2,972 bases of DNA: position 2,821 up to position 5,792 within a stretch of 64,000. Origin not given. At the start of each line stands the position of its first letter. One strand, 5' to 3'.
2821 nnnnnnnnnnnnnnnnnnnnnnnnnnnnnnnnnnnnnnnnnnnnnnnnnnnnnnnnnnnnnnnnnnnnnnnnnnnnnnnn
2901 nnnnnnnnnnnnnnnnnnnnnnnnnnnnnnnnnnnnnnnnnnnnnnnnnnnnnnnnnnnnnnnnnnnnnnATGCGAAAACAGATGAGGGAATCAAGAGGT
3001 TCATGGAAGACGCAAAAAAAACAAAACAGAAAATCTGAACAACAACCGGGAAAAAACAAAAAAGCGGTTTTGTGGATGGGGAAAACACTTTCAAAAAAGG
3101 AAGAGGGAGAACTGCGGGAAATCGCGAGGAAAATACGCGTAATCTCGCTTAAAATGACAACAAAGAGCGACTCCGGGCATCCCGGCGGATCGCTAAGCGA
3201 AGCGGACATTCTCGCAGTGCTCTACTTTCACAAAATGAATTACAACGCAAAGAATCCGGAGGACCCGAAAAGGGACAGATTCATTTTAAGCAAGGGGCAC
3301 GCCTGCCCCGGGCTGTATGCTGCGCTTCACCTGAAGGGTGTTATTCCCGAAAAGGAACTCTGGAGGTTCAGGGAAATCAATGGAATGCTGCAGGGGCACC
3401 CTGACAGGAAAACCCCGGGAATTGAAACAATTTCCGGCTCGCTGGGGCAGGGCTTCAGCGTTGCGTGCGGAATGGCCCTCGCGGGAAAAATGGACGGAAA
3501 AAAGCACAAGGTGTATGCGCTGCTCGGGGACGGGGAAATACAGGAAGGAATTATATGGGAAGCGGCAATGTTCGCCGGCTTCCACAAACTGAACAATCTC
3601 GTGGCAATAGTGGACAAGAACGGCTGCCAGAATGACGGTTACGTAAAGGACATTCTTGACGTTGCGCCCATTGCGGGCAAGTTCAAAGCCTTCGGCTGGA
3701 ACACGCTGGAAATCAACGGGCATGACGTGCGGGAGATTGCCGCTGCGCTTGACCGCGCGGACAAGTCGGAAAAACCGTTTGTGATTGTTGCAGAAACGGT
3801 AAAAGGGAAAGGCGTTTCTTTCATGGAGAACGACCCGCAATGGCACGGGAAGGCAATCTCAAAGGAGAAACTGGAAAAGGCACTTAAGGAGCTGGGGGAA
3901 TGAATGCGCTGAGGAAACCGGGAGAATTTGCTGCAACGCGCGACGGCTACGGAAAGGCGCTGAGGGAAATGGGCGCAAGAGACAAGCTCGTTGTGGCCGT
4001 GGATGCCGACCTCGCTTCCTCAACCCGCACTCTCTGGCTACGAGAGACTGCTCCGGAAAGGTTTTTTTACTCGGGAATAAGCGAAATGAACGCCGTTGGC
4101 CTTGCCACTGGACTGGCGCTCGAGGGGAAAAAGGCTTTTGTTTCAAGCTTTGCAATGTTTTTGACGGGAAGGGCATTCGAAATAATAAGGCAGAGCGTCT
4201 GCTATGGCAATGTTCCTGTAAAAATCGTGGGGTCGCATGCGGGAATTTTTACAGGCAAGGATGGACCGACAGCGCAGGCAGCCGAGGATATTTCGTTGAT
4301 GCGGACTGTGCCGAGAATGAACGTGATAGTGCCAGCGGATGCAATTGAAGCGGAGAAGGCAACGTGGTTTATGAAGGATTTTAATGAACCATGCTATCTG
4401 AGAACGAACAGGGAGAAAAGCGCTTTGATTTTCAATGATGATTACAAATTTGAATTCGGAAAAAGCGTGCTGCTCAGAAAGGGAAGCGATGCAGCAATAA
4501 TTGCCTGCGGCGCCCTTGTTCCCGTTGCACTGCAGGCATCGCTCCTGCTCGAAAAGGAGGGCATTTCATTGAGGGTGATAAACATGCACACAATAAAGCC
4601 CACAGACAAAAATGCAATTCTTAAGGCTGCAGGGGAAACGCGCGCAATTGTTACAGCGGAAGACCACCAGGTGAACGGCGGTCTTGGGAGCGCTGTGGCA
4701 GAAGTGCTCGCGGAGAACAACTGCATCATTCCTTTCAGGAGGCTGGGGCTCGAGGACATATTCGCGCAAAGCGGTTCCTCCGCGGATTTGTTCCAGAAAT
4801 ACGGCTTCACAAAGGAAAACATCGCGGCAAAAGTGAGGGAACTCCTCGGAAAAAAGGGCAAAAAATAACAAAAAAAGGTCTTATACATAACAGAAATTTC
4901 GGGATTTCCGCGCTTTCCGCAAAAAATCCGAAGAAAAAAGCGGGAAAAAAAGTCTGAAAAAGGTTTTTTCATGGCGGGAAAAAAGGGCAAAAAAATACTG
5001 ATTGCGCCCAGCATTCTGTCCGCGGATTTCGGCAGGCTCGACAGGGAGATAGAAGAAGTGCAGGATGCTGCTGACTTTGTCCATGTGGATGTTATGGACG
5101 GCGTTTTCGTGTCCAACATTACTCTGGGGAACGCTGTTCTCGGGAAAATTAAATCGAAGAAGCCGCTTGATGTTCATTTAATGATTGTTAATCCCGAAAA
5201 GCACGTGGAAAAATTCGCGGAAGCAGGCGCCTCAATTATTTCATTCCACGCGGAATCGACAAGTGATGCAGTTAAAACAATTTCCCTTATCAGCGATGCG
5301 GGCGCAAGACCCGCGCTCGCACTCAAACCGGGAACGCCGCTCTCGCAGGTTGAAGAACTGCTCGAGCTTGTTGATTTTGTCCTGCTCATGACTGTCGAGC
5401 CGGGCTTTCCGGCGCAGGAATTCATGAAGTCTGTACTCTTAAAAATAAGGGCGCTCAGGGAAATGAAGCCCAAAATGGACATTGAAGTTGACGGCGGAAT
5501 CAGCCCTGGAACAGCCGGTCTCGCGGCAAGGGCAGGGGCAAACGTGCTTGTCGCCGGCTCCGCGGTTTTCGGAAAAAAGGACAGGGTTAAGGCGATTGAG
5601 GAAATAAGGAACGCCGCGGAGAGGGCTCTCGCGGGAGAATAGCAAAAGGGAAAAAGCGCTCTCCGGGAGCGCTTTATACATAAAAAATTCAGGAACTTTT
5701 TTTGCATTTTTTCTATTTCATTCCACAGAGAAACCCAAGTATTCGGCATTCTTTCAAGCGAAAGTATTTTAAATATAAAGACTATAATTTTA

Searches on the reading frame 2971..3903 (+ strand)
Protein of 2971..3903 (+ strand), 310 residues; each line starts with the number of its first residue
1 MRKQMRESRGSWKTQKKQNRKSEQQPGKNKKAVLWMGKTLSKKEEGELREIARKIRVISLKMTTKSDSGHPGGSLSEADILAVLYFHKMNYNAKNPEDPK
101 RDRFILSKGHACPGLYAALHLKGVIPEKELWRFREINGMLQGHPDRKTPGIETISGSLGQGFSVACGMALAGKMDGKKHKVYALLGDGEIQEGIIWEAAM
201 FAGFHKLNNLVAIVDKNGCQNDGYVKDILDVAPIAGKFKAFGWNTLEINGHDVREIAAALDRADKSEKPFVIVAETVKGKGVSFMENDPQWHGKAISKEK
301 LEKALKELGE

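Call 9: search_protein_families(library=pfam, proteins=[window:2971-3903:+], max_evalue=0.01)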
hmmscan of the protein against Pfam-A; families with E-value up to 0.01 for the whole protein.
window:2971-3903:+ (310 aa): 5 families
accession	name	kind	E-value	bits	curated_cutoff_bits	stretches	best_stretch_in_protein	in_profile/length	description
PF00456.26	Transketolase_N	-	1.1e-57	196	22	1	50-309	4-276/334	Transketolase, thiamine diphosphate binding domain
PF00676.26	E1_dh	-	2.3e-12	46.9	22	1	139-285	84-233/300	Dehydrogenase E1 component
PF13292.11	DXP_synthase_N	-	1.4e-11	44.7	21.2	1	40-218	10-172/274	1-deoxy-D-xylulose-5-phosphate synthase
PF02775.26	TPP_enzyme_C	-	6.7e-05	23.2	21.9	1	152-218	24-84/151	Thiamine pyrophosphate enzyme, C-terminal TPP binding domain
PF09364.15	XFP_N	-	0.0004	19.8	23.7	1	136-257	120-241/364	XFP N-terminal domain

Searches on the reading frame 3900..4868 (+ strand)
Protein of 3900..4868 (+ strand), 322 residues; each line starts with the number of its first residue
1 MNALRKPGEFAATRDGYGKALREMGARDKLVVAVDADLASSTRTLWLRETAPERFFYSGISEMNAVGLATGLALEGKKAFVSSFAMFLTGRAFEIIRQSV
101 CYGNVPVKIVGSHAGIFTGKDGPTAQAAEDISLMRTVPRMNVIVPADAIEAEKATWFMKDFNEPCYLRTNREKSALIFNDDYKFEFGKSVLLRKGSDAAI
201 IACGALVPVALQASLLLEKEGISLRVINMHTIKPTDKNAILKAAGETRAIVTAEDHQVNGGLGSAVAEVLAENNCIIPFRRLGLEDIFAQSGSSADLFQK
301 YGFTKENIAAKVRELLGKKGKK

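Call 9: search_protein_families(library=pfam, proteins=[window:3900-4868:+], max_evalue=0.01)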
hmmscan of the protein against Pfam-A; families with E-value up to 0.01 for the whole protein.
window:3900-4868:+ (322 aa): 4 families
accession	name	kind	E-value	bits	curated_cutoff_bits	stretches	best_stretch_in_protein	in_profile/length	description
PF02779.29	Transket_pyr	-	2.2e-38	132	27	1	12-173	4-171/174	Transketolase, pyrimidine binding domain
PF02780.25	Transketolase_C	-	2.3e-31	108.7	25.9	1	187-308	1-124/124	Transketolase, C-terminal domain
PF22613.1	Transketolase_C_1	-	6.7e-05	23.5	27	1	195-238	11-54/113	Transketolase-like TK C-terminal domain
PF17147.9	PFOR_II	-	0.0075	17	27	0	197-276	2-86/102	Pyruvate:ferredoxin oxidoreductase core domain II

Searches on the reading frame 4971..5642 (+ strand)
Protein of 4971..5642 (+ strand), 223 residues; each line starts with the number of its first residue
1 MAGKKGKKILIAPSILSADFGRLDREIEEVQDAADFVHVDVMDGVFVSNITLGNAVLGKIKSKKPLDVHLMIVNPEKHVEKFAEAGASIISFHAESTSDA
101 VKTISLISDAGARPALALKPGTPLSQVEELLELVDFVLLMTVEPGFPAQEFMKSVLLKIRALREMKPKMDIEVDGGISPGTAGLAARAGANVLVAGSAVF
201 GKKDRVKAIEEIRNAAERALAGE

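Call 9: search_protein_families(library=pfam, proteins=[window:4971-5642:+], max_evalue=0.01)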
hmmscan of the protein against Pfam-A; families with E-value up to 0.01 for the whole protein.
window:4971-5642:+ (223 aa): 2 families
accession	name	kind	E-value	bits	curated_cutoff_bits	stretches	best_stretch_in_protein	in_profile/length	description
PF00834.25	Ribul_P_3_epim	-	2.5e-68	229.8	21.1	1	11-200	2-198/198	Ribulose-phosphate 3 epimerase family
PF00215.30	OMPdecase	-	0.00023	21.6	27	1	146-212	150-221/221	Orotidine 5'-phosphate decarboxylase / HUMPS family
